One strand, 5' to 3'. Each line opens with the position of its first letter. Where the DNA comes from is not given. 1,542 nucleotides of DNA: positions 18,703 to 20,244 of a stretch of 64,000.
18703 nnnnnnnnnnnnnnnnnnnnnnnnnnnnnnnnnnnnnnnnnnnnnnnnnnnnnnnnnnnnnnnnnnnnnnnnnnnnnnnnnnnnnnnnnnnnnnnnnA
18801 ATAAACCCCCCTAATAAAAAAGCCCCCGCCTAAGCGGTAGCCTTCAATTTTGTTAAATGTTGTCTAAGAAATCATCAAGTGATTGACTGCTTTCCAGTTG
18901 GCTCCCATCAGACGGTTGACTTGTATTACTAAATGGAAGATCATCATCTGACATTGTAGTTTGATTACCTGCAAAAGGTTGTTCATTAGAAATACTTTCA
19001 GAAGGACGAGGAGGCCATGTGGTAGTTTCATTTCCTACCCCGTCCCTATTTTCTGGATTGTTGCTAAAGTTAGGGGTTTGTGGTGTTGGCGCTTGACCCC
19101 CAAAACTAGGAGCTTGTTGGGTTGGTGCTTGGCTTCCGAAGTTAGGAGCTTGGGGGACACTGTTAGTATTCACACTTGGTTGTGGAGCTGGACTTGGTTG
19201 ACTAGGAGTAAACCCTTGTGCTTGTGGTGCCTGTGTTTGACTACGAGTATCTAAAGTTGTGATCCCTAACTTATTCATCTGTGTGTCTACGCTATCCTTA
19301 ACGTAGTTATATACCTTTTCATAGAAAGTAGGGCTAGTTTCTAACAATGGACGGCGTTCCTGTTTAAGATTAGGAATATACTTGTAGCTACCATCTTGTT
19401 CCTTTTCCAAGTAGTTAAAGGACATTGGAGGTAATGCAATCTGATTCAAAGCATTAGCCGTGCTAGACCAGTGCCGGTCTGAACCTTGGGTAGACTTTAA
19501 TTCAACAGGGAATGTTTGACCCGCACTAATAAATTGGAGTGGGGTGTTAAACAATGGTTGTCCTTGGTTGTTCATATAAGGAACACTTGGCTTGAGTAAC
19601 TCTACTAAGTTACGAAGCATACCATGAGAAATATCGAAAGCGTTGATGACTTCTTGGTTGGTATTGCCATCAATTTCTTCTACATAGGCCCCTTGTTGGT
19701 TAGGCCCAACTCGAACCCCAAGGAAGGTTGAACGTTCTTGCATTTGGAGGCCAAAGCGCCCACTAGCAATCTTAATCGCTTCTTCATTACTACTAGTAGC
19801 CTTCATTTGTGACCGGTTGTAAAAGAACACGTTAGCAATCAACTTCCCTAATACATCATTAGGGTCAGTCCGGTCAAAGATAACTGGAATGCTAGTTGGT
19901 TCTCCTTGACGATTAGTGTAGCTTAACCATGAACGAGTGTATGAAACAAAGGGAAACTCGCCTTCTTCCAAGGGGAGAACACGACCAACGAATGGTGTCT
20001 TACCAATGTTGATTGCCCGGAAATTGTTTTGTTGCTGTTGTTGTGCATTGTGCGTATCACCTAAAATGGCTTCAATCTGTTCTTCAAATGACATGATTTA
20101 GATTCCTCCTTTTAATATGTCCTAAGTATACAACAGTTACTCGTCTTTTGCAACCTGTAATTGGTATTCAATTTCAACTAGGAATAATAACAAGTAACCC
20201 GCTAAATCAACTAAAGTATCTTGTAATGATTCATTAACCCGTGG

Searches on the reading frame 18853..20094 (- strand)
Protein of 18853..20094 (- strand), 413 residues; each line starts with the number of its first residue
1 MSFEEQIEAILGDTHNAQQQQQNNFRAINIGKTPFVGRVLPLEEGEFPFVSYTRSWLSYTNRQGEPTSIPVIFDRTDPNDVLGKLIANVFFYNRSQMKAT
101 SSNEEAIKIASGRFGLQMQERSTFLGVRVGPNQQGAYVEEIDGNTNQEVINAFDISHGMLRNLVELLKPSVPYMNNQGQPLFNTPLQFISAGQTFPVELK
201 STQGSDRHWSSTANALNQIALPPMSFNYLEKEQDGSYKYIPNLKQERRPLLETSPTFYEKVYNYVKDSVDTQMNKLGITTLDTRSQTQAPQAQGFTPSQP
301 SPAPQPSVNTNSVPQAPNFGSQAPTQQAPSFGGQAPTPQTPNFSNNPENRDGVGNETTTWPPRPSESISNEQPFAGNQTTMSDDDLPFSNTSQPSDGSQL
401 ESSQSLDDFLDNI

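Call 65: search_protein_families(library=phrogs, proteins=[window:18853-20094:-], max_evalue=0.00001)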
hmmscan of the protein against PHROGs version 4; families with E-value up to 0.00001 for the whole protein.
window:18853-20094:- (413 aa): 1 family
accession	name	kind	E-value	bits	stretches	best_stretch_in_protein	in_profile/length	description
phrog_18678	-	unknown function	3.9e-146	488.3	1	1-413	1-404/405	-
